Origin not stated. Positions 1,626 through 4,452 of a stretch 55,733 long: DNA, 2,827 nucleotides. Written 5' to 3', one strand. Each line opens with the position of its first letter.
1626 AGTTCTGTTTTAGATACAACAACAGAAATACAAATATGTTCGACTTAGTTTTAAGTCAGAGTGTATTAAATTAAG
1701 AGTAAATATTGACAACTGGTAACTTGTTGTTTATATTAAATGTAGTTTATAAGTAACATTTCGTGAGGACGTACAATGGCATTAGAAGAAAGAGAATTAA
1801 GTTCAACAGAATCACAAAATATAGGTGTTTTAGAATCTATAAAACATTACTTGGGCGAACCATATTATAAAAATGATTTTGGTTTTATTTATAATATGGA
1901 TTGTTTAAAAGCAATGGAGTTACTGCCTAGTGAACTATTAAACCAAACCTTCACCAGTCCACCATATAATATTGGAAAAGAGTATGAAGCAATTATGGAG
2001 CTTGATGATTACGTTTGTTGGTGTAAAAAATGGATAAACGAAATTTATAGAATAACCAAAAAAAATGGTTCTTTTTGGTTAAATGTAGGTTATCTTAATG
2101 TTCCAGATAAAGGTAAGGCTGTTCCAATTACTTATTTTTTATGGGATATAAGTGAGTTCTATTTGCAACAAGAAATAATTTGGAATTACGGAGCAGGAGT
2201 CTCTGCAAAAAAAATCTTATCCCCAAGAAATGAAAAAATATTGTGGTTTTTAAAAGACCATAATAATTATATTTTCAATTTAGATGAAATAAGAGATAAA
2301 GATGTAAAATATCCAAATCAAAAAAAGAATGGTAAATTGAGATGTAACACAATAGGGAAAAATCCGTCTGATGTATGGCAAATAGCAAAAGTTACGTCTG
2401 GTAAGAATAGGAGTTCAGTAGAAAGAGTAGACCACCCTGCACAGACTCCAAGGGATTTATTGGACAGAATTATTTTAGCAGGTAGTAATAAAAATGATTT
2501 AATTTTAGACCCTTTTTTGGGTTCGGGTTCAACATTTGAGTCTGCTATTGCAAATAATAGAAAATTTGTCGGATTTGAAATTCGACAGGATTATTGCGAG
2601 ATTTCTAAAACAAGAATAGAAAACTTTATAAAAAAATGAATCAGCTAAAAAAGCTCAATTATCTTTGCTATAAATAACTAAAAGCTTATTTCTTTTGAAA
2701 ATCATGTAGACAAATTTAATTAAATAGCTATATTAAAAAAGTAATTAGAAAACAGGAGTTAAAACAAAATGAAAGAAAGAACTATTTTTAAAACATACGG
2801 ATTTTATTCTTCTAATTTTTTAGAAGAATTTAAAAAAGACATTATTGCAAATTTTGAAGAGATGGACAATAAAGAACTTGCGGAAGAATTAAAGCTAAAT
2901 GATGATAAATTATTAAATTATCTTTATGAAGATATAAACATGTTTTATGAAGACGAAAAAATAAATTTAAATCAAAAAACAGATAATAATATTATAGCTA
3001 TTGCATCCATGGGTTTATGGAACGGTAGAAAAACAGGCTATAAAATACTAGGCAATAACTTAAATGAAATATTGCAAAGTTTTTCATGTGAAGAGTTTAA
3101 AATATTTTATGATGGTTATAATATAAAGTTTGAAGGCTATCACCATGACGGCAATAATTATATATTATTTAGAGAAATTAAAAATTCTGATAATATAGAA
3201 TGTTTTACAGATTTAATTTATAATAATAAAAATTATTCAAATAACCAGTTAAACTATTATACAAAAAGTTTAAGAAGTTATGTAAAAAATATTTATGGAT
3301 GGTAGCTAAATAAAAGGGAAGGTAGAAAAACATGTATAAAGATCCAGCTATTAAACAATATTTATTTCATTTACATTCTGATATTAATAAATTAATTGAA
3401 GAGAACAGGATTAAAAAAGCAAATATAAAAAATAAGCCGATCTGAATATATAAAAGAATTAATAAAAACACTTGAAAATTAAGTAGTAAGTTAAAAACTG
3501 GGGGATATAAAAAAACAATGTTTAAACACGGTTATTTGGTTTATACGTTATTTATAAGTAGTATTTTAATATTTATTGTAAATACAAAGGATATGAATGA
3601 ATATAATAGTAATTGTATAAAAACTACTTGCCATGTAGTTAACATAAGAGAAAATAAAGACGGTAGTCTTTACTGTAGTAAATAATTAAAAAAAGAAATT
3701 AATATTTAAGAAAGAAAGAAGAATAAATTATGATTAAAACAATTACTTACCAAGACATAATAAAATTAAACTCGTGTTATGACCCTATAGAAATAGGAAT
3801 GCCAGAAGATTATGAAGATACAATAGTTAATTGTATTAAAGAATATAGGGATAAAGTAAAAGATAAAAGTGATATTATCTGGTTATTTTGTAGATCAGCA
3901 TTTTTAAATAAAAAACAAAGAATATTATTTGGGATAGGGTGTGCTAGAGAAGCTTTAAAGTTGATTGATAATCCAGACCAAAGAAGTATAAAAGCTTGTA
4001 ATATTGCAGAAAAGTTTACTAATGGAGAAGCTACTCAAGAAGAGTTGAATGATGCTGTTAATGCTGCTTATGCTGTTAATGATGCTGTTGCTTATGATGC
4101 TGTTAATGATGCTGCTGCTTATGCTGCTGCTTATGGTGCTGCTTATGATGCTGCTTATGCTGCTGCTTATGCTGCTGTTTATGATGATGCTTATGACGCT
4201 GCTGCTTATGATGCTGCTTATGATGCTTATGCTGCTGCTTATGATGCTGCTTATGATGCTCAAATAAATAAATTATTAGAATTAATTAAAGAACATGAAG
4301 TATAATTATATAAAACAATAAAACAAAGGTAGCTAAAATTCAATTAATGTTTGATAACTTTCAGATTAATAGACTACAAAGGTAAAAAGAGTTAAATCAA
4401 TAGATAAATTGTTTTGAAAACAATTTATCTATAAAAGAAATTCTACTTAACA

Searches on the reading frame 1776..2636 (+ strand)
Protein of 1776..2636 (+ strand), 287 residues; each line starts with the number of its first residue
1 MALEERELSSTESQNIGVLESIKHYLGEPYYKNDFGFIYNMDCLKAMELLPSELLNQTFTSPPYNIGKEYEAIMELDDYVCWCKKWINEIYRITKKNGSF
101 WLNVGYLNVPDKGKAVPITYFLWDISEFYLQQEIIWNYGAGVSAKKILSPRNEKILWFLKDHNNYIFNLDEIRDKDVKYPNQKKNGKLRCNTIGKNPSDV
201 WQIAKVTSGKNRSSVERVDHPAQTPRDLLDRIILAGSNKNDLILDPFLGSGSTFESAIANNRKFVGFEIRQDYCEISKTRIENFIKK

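Call 9: search_protein_families(library=phrogs, proteins=[window:1776-2636:+], max_evalue=0.001)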
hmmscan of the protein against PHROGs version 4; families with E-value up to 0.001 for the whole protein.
window:1776-2636:+ (287 aa): 11 families
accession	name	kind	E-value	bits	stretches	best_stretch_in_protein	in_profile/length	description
phrog_67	-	other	2e-56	193.4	1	29-285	117-347/743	DNA methyltransferase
phrog_498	-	other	1e-21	78.1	1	49-285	217-424/633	DNA methyltransferase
phrog_3008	-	other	7.9e-19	68.9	1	217-286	147-216/244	DNA methyltransferase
phrog_18293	-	other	2.4e-15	57.5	1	213-283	39-109/119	methyltransferase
phrog_6952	-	other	3.8e-12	47.4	1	219-286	113-180/181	DNA methyltransferase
phrog_6025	-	other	9.2e-11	42.7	1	38-143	14-115/192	DNA methyltransferase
phrog_23148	-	unknown function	3.7e-09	37.8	1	186-282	51-147/165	-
phrog_8769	-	other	5.2e-09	36.8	1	238-283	10-55/71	methyltransferase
phrog_23085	-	unknown function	8.3e-08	33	1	212-280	35-104/138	-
phrog_16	-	DNA, RNA and nucleotide metabolism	2.5e-06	27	1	211-274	839-902/986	DNA helicase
phrog_18146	-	other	1.1e-05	25.6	0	238-282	67-112/452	DNA methyltransferase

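Call 10: search_protein_families(library=pfam, proteins=[window:1776-2636:+], max_evalue=0.001)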
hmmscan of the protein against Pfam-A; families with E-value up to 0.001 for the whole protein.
window:1776-2636:+ (287 aa): 1 family
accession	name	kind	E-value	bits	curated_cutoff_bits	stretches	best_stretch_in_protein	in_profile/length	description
PF01555.25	N6_N4_Mtase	-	4.6e-54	184.1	26.7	1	58-278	4-220/221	DNA methylase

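Call 95: find_encoding_contigs(protein=window:1776-2636:+, flank=10000, max_places=3)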
Protein window:1776-2636:+ (287 aa): 2 contigs read that carry it; 1 place shown.
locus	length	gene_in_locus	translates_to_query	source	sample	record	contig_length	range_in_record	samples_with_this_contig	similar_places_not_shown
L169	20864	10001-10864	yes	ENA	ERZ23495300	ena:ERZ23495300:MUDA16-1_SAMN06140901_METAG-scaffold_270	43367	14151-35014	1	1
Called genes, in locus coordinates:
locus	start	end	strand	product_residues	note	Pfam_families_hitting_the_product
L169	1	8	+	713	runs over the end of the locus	PF23139:OB_YrrC, PF14490:HHH_RecD2, PF05970:PIF1, PF13245:AAA_19, PF13604:AAA_30, PF01443:Viral_helicase1 (weak), PF18335:SH3_13, PF13538:UvrD_C_2, +2 more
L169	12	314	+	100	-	-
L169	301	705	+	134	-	-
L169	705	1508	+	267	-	PF02481:DNA_processg_A, PF10686:YAcAr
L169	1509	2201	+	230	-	-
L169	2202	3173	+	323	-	-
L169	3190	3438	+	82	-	-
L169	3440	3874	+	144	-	-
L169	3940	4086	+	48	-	-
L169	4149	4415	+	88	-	-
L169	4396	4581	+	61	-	-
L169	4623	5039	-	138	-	PF00011:HSP20 (weak)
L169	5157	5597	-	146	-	-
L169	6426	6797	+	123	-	-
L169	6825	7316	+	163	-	-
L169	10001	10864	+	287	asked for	PF01555:N6_N4_Mtase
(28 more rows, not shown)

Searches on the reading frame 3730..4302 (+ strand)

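Call 41: search_protein_families(library=phrogs, proteins=[window:3730-4302:+], max_evalue=0.001)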
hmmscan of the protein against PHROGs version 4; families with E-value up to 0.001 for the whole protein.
window:3730-4302:+ (191 aa): 3 families
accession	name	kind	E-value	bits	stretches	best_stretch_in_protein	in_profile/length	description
phrog_18326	-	unknown function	5e-11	43.5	1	48-186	51-190/203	-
phrog_21347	-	unknown function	6.5e-08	34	1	42-183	40-180/186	-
phrog_8332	-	unknown function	0.00015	22.4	1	92-183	138-225/248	-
